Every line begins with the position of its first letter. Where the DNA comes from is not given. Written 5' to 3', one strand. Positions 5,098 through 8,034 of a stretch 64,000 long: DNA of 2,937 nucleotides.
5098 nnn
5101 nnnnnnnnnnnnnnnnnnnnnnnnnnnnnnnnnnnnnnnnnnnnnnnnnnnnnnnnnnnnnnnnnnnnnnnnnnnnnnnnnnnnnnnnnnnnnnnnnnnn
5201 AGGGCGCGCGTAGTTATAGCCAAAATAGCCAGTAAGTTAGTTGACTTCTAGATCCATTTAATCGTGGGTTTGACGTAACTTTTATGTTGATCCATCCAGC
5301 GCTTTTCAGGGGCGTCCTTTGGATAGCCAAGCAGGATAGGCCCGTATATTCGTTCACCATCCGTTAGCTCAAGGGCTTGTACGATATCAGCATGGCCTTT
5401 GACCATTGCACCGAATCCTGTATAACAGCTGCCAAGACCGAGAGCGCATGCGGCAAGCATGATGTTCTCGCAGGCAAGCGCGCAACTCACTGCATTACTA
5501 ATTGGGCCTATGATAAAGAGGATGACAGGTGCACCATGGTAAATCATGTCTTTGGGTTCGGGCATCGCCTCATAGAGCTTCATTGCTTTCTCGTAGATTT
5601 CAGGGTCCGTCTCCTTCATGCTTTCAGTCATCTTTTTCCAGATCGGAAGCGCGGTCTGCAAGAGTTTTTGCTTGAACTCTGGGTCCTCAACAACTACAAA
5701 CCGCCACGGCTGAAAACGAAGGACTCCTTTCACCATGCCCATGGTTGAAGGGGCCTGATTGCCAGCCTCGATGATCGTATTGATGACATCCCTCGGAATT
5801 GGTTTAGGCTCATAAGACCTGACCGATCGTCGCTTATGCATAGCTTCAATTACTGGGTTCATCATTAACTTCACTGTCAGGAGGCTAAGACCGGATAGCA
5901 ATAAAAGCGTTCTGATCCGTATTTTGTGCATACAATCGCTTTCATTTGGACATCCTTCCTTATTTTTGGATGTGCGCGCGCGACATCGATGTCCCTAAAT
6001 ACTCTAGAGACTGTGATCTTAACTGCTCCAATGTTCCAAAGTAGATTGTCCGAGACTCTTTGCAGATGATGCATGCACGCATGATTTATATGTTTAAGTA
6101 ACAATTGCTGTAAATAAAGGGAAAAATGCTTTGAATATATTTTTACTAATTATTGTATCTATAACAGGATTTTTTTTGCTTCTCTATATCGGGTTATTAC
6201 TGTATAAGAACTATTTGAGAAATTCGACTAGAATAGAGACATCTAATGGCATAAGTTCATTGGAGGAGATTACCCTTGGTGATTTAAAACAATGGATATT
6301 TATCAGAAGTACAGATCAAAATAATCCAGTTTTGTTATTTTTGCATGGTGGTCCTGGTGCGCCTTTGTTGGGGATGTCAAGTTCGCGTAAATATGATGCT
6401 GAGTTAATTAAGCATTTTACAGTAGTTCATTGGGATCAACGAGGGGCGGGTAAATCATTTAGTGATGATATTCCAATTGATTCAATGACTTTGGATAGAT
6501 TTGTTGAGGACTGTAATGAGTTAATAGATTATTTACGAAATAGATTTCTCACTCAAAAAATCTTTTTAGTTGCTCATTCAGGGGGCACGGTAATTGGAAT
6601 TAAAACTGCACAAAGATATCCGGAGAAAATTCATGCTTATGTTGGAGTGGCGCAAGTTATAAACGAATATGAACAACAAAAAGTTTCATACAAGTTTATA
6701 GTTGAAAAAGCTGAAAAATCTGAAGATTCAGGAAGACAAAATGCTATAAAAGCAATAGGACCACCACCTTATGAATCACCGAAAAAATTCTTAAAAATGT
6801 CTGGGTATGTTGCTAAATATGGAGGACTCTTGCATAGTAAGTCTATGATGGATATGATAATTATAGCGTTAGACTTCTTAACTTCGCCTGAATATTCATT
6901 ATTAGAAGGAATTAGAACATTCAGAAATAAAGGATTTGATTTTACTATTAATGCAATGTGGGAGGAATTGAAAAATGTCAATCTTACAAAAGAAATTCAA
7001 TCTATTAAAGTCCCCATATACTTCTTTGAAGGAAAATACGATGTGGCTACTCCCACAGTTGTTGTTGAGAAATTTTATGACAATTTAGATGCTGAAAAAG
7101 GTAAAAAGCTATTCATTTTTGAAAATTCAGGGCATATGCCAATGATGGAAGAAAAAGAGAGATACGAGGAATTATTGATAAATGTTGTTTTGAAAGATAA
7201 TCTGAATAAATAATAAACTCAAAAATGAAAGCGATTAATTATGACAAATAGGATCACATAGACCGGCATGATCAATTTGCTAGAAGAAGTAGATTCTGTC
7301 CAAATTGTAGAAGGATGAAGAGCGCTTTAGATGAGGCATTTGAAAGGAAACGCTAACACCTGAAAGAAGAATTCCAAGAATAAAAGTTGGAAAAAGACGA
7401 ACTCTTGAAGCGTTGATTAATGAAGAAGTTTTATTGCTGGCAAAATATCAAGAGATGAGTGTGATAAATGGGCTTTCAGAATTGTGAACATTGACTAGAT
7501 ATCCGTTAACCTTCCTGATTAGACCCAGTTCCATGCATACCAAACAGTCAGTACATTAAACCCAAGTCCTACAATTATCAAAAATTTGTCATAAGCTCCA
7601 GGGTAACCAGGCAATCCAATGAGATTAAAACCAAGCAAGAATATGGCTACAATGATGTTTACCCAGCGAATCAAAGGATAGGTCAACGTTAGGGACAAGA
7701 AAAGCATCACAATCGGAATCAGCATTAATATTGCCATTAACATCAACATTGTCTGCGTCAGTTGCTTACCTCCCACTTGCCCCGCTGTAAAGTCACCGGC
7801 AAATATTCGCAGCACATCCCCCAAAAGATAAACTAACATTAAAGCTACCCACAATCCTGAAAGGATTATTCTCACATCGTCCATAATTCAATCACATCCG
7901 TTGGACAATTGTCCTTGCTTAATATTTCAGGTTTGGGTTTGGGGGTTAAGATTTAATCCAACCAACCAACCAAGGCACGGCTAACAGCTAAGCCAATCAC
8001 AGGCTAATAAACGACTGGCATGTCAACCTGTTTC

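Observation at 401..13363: Cassette-like array: single accessory genes individually bracketed by CG tracts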

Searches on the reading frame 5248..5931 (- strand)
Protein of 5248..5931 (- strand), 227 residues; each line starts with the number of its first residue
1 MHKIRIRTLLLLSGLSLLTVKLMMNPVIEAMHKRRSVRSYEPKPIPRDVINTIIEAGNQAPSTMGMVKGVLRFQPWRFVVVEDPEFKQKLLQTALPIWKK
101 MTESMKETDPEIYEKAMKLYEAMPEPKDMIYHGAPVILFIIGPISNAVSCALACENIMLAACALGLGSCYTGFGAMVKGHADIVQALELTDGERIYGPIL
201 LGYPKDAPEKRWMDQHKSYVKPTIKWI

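Call 8: search_protein_families(library=pfam, proteins=[window:5248-5931:-], max_evalue=0.01)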
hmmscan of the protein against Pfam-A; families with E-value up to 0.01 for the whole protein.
window:5248-5931:- (227 aa): 2 families
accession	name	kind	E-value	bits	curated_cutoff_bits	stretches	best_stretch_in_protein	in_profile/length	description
PF00881.29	Nitroreductase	-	9.7e-29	101.1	23.5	1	33-203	3-167/167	Nitroreductase family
PF14512.11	TM1586_NiRdase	-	4e-11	43.4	27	2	103-208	30-137/215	Putative TM nitroreductase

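Call 82: find_homologous_proteins(query=window:5248-5931:-, max_evalue=1e-30)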
Query window:5248-5931:- (227 aa): 1444 proteins with E <= 1e-30 among 1819 candidates; the best 120 are listed.
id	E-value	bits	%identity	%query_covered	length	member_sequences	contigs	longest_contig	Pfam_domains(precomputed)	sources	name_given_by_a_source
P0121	2.5e-141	487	98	96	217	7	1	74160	PF00881.30,PF14512.12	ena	-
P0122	1.3e-128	445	88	98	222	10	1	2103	PF00881.30,PF14512.12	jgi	-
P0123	1.5e-124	432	89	93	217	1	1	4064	PF00881.30,PF14512.12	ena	-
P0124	8.8e-124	429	83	100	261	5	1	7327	PF00881.30,PF14512.12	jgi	jgi:nitroreductase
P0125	5.9e-120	417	88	92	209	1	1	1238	PF00881.30,PF14512.12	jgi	-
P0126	1.4e-117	409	86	90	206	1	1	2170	PF00881.30,PF14512.12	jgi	jgi:nitroreductase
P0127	5.2e-117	407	87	90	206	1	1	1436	PF00881.30,PF14512.12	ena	-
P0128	7.7e-117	407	83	90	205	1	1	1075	PF00881.30,PF14512.12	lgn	-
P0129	1.2e-116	406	86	90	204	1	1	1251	PF00881.30,PF14512.12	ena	-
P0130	2.1e-116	405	81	95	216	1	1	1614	PF00881.30,PF14512.12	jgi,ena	-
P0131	2.7e-116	405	82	90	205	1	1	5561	PF00881.30,PF14512.12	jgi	jgi:nitroreductase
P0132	3.7e-116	404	87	90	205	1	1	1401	PF00881.30,PF14512.12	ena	-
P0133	4.9e-116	404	83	96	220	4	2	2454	PF00881.30,PF14512.12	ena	-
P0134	5.8e-116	404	85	90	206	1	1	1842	PF00881.30,PF14512.12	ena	-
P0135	6.1e-116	404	83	90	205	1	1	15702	PF00881.30,PF14512.12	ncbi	-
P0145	5.2e-115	401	85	90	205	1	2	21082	PF00881.30,PF14512.12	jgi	jgi:nitroreductase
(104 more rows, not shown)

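Call 83: find_encoding_contigs(protein=P0123, flank=3000, max_places=2)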
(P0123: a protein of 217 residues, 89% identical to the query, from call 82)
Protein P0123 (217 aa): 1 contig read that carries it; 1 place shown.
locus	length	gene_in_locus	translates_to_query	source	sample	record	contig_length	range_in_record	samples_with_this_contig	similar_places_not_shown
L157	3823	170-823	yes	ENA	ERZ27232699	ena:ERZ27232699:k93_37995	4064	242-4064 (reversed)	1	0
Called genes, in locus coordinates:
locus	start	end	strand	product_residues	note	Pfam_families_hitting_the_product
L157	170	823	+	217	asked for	PF00881:Nitroreductase, PF14512:TM1586_NiRdase (weak)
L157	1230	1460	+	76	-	-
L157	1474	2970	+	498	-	PF00324:AA_permease, PF13520:AA_permease_2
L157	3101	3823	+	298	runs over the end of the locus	-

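Call 84: find_encoding_contigs(protein=P0145, flank=3000, max_places=2)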
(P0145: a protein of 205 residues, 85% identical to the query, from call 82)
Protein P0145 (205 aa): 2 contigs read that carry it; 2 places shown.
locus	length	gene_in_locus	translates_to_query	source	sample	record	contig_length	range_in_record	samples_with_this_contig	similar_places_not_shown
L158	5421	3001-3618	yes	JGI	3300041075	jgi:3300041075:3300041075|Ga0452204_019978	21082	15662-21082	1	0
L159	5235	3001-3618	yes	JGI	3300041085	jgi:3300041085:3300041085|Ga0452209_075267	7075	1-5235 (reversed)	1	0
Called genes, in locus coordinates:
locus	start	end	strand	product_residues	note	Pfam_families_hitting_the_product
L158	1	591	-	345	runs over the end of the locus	PF01925:TauE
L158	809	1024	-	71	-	-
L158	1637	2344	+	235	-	PF24280:HVO_A0563_N, PF04967:HTH_10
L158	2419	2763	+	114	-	PF02627:CMD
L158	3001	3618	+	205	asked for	PF14512:TM1586_NiRdase (faint), PF00881:Nitroreductase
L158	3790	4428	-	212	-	PF00730:HhH-GPD, PF00633:HHH (faint)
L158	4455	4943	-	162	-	PF00583:Acetyltransf_1, PF13673:Acetyltransf_10, PF13508:Acetyltransf_7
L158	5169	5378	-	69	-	-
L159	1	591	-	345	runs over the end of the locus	PF01925:TauE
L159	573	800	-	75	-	-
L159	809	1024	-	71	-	-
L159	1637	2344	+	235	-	PF24280:HVO_A0563_N, PF04967:HTH_10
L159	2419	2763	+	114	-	PF02627:CMD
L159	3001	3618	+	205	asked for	PF14512:TM1586_NiRdase (faint), PF00881:Nitroreductase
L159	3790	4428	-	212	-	PF00730:HhH-GPD, PF00633:HHH (faint)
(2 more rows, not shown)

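Call 85: find_encoding_contigs(protein=P0135, flank=3000, max_places=2)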
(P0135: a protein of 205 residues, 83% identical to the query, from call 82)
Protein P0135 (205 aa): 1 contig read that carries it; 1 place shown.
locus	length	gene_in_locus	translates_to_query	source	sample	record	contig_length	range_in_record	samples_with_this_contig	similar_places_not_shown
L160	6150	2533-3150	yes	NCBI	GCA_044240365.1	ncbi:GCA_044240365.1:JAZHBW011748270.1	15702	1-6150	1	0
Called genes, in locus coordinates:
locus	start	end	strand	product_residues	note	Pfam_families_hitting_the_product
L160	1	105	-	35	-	?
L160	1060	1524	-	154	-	PF12641:Flavodoxin_3, PF12724:Flavodoxin_5, PF00258:Flavodoxin_1, PF03358:FMN_red (weak)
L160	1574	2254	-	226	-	PF13240:Zn_Ribbon_1, PF04893:Yip1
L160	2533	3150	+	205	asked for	PF14512:TM1586_NiRdase (faint), PF00881:Nitroreductase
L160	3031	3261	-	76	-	-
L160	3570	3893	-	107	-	-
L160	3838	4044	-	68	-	-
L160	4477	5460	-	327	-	PF08240:ADH_N, PF00107:ADH_zinc_N, PF13602:ADH_zinc_N_2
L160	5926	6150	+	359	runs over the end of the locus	PF01208:URO-D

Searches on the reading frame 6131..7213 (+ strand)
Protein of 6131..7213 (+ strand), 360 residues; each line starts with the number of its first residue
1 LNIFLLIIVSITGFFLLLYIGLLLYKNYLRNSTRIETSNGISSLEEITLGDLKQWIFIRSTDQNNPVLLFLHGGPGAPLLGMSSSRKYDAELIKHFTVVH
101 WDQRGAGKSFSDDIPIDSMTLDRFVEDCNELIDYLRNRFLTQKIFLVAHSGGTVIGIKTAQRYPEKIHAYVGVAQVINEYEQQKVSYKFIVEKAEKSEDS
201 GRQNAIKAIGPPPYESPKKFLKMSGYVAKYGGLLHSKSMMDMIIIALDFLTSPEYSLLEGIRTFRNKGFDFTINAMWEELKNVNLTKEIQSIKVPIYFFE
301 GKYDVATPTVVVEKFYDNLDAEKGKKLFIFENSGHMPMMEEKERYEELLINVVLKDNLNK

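Call 8: search_protein_families(library=pfam, proteins=[window:6131-7213:+], max_evalue=0.01)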
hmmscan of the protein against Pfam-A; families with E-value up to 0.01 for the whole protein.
window:6131-7213:+ (360 aa): 3 families
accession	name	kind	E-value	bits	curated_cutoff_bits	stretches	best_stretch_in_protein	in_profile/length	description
PF12146.15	Hydrolase_4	-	6.5e-19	68.6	27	2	96-179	32-113/239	Serine aminopeptidase, S33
PF00561.26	Abhydrolase_1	-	6.9e-15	55.8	25.8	1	66-175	1-102/245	alpha/beta hydrolase fold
PF12697.13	Abhydrolase_6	-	9e-09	36.7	26.3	1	68-345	1-214/217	Alpha/beta hydrolase family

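Call 37: find_homologous_proteins(query=window:6131-7213:+, max_evalue=1e-20)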
Query window:6131-7213:+ (360 aa): 6025 proteins with E <= 1e-20 among 8000 candidates; the best 120 are listed.
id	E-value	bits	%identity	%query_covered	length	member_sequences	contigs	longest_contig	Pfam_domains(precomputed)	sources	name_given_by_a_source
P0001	2.2e-228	775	100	96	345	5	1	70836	PF12697.14,PF00561.27,PF12146.16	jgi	-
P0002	1.8e-224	762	94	100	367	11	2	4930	PF12697.14,PF00561.27,PF12146.16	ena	-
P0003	4.3e-218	741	91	100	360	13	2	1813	PF12697.14,PF00561.27,PF12146.16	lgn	-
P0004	1.7e-216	736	90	100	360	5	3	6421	PF12697.14,PF00561.27,PF12146.16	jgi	jgi:pimeloyl-ACP methyl ester carboxylesterase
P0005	5.1e-216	734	89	100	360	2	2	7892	PF12697.14,PF00561.27,PF12146.16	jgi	-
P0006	7.0e-215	731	88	100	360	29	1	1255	PF12697.14,PF00561.27,PF12146.16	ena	-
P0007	1.6e-213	726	89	100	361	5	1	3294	PF12697.14,PF00561.27,PF12146.16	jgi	jgi:pimeloyl-ACP methyl ester carboxylesterase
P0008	7.5e-213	724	87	100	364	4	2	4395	PF12697.14,PF00561.27,PF12146.16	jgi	jgi:pimeloyl-ACP methyl ester carboxylesterase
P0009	3.1e-209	712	87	100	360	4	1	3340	PF12697.14,PF00561.27,PF12146.16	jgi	-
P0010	1.4e-207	707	85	100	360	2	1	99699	PF12697.14,PF00561.27,PF12146.16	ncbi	-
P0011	1.1e-206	704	87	93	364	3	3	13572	PF12697.14,PF00561.27,PF12146.16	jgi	-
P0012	1.9e-206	703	87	97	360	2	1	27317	PF12697.14,PF00561.27,PF12146.16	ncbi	-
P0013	2.4e-206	703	85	100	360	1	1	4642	PF12697.14,PF00561.27,PF12146.16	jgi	jgi:pimeloyl-ACP methyl ester carboxylesterase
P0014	1.1e-205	700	84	100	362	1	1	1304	PF12697.14,PF00561.27,PF12146.16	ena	-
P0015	1.6e-205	700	85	100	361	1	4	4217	PF12697.14,PF00561.27,PF12146.16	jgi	jgi:pimeloyl-ACP methyl ester carboxylesterase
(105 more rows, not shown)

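Call 38: find_encoding_contigs(protein=P0010, flank=5000, max_places=3)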
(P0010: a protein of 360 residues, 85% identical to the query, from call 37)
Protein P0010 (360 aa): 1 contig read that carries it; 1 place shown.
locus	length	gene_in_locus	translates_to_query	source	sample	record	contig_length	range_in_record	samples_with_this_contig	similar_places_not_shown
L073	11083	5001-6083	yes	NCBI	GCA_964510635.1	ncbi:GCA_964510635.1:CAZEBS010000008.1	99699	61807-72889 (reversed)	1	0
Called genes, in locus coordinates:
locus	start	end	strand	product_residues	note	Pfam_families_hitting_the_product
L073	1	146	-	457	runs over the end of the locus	PF01523:PmbA_TldD_1st, PF19290:PmbA_TldD_2nd, PF19289:PmbA_TldD_3rd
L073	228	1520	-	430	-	PF27218:MJ0043_C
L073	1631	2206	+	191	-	PF25213:HVO_A0261_N (weak)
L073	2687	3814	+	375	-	PF00285:Citrate_synt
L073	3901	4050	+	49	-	-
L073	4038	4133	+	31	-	-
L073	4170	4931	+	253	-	-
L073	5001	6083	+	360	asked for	PF00561:Abhydrolase_1, PF12697:Abhydrolase_6 (weak), PF12146:Hydrolase_4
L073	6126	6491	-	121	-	PF19851:DUF6326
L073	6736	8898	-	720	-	PF02359:CDC48_N, PF02933:CDC48_2, PF13191:AAA_16 (weak), PF00004:AAA, PF05496:RuvB_N, PF17862:AAA_lid_3, PF00004:AAA, PF17862:AAA_lid_3, +28 more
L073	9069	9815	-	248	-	PF08713:DNA_alkylation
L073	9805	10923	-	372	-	PF04055:Radical_SAM, PF14716:HHH_8 (weak)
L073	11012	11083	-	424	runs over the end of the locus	PF13506:Glyco_transf_21, PF00535:Glycos_transf_2, PF10111:Glyco_tranf_2_2, PF13641:Glyco_tranf_2_3, PF13632:Glyco_trans_2_3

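Call 39: find_encoding_contigs(protein=P0012, flank=5000, max_places=3)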
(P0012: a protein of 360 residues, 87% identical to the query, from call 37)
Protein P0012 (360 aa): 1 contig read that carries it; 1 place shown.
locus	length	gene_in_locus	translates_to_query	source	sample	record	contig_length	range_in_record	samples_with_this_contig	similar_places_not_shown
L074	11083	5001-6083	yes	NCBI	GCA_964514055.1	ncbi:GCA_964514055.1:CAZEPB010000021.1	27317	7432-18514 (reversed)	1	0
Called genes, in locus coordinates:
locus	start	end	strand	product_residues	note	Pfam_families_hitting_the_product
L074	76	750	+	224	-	PF01391:Collagen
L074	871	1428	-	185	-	PF02659:Mntp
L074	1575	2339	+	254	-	PF01261:AP_endonuc_2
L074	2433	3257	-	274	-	PF18761:Heliorhodopsin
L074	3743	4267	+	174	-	-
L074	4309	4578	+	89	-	-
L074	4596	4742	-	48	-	-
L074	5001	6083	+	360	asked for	PF00561:Abhydrolase_1, PF12697:Abhydrolase_6, PF12146:Hydrolase_4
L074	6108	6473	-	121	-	PF19851:DUF6326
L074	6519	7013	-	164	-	PF15956:DUF4760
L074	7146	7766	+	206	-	PF02525:Flavodoxin_2, PF03358:FMN_red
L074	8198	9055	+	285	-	PF00561:Abhydrolase_1, PF12146:Hydrolase_4, PF03096:Ndr (weak), PF08386:Abhydrolase_4 (weak)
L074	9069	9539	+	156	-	PF12641:Flavodoxin_3 (weak), PF12724:Flavodoxin_5 (weak)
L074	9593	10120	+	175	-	-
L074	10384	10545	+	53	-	PF04758:Ribosomal_S30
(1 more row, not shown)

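Call 40: find_encoding_contigs(protein=P0005, flank=5000, max_places=3)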
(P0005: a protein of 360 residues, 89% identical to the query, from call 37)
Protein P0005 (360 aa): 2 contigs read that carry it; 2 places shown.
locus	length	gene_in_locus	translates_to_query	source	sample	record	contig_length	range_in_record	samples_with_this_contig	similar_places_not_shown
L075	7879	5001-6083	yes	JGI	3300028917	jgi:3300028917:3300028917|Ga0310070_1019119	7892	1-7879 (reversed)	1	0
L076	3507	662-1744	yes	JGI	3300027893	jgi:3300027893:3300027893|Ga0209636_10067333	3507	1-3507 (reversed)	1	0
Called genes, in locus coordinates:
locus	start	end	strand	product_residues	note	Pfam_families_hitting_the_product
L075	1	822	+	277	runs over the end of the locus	?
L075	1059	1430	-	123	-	-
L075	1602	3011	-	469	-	PF00174:Oxidored_molyb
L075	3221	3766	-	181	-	PF19620:DUF6125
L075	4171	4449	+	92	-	-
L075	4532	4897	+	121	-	PF19851:DUF6326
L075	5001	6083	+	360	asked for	PF00561:Abhydrolase_1, PF12697:Abhydrolase_6, PF12146:Hydrolase_4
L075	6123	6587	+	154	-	PF15956:DUF4760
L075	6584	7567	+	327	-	PF08240:ADH_N, PF00107:ADH_zinc_N, PF13602:ADH_zinc_N_2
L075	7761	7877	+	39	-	?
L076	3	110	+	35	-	?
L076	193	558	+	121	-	PF19851:DUF6326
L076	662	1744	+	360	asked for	PF00561:Abhydrolase_1, PF12697:Abhydrolase_6, PF12146:Hydrolase_4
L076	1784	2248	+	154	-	PF15956:DUF4760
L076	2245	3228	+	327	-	PF08240:ADH_N, PF00107:ADH_zinc_N, PF13602:ADH_zinc_N_2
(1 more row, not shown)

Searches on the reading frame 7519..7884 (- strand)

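Call 8: search_protein_families(library=pfam, proteins=[window:7519-7884:-], max_evalue=0.01)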
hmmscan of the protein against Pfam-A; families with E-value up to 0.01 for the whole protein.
window:7519-7884:- (121 aa): 1 family
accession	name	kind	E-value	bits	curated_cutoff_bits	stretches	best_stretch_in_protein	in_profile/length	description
PF19851.4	DUF6326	-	1.2e-10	42.3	24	1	6-82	12-92/135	Family of unknown function (DUF6326)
